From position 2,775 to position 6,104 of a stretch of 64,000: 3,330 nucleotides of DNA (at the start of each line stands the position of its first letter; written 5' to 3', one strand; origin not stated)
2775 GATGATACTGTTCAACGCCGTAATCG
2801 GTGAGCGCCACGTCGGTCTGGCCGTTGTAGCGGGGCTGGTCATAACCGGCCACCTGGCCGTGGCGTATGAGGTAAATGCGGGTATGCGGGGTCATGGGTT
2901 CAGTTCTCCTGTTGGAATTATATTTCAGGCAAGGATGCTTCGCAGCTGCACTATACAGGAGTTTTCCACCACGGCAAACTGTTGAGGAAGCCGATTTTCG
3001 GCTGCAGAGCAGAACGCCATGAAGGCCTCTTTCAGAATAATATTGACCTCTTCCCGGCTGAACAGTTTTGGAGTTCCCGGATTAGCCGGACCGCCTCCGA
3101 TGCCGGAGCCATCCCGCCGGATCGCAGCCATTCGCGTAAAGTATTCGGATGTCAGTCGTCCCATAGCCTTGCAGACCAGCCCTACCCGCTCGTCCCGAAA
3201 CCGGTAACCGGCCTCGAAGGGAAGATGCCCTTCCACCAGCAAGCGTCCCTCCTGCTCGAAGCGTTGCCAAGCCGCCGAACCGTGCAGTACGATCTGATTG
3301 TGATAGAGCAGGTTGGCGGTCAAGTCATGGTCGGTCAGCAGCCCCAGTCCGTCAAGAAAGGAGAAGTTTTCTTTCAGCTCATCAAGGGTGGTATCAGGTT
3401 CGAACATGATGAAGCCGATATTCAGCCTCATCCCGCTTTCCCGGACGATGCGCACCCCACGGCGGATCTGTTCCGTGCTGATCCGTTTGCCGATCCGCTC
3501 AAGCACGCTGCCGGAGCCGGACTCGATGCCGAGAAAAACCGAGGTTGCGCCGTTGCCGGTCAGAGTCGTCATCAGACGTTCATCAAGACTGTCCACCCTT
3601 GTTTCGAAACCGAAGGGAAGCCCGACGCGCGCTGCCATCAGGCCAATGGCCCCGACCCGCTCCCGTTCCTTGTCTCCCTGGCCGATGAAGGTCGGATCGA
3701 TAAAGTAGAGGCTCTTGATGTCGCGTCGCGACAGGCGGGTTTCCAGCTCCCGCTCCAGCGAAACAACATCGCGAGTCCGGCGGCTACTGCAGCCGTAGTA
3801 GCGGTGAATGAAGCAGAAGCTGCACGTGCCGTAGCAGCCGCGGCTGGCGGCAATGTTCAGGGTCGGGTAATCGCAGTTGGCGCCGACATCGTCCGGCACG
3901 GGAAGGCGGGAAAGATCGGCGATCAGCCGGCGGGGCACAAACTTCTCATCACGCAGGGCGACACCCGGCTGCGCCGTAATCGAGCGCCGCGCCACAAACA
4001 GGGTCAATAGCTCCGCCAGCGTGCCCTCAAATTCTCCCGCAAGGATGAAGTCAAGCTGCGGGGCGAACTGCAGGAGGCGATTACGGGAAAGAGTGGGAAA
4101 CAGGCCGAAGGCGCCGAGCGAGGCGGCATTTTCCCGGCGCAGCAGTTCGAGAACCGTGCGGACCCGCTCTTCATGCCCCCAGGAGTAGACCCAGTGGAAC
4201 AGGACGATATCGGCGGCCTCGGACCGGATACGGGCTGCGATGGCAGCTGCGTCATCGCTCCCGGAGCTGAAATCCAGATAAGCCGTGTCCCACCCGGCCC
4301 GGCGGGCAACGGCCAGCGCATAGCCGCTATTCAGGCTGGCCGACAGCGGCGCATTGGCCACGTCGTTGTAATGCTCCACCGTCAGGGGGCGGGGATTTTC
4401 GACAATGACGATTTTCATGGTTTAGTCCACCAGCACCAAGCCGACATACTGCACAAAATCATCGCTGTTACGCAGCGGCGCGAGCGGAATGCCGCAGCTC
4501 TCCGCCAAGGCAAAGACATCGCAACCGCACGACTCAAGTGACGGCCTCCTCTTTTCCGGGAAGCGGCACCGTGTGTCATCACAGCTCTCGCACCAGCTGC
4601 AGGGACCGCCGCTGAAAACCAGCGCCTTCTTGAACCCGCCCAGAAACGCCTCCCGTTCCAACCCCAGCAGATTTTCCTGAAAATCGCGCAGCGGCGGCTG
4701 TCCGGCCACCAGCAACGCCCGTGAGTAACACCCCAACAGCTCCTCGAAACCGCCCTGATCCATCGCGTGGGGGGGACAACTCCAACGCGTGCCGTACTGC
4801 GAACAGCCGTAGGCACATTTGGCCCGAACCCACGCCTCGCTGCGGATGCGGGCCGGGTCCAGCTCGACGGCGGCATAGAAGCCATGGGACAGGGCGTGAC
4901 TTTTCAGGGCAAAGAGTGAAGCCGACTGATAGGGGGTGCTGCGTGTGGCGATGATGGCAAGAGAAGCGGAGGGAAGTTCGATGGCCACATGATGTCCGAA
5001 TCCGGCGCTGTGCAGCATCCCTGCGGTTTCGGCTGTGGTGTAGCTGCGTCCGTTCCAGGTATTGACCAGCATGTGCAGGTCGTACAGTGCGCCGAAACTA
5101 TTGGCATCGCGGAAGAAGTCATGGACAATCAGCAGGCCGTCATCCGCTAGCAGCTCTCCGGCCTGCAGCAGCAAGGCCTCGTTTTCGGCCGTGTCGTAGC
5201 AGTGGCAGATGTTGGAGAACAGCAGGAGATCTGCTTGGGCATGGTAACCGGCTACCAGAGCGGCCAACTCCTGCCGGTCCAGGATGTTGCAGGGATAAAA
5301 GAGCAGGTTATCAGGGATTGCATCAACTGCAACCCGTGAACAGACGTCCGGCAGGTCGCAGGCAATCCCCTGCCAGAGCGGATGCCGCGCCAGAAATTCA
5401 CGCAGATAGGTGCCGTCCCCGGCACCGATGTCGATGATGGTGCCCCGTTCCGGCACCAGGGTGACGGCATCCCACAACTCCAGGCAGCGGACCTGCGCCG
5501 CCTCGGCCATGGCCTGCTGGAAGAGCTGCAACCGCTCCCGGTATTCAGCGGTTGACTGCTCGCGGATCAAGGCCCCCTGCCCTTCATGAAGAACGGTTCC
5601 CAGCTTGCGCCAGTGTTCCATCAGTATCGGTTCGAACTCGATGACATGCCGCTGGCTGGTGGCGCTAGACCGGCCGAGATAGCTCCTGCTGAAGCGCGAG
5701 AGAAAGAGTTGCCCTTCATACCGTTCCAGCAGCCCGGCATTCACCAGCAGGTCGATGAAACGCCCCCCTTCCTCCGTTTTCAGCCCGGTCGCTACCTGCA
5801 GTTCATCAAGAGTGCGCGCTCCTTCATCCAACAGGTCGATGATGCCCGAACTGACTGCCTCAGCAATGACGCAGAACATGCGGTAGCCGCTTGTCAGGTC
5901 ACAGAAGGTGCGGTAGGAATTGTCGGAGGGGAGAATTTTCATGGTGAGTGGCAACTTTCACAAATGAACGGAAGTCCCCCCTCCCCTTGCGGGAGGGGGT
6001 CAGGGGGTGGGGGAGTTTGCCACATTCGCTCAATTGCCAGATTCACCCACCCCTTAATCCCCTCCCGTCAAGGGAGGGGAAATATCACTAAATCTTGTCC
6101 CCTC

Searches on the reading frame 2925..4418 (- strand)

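Call 95: search_protein_families(library=pfam, proteins=[window:2925-4418:-], max_evalue=0.00001)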
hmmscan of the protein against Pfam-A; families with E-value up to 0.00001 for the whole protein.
window:2925-4418:- (497 aa): 2 families
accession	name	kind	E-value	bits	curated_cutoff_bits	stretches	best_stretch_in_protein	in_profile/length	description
PF04055.27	Radical_SAM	-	3.9e-15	56.8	29.5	1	192-354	4-165/166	Radical SAM superfamily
PF02310.24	B12-binding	-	3.7e-08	33.7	32.1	1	33-138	19-121/121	B12 binding domain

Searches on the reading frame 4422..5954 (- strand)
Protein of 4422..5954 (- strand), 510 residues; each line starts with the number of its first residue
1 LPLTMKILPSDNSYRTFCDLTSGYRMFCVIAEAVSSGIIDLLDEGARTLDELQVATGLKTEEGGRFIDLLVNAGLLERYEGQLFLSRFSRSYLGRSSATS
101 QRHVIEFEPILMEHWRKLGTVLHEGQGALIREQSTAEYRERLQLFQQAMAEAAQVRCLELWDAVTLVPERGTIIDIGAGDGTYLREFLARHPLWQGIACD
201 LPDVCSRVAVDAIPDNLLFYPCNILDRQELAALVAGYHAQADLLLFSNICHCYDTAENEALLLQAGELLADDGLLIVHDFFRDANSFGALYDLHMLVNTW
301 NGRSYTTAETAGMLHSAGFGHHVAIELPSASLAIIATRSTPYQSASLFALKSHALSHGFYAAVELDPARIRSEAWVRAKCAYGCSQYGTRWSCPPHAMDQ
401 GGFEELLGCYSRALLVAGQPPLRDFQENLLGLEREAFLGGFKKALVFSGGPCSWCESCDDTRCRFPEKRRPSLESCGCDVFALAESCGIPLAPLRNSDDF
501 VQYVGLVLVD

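Call 95: search_protein_families(library=pfam, proteins=[window:4422-5954:-], max_evalue=0.00001)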
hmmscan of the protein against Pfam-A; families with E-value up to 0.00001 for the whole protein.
window:4422-5954:- (510 aa): 3 families
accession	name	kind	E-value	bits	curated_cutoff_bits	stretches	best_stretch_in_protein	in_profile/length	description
PF10050.14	DUF2284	-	7.8e-36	123.7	25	1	365-509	3-161/161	Predicted metal-binding protein (DUF2284)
PF00891.24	Methyltransf_2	-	2.3e-10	40.6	22.3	1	140-319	34-209/210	O-methyltransferase domain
PF13489.12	Methyltransf_23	-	6.6e-06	26.4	27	0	167-319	20-159/164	Methyltransferase domain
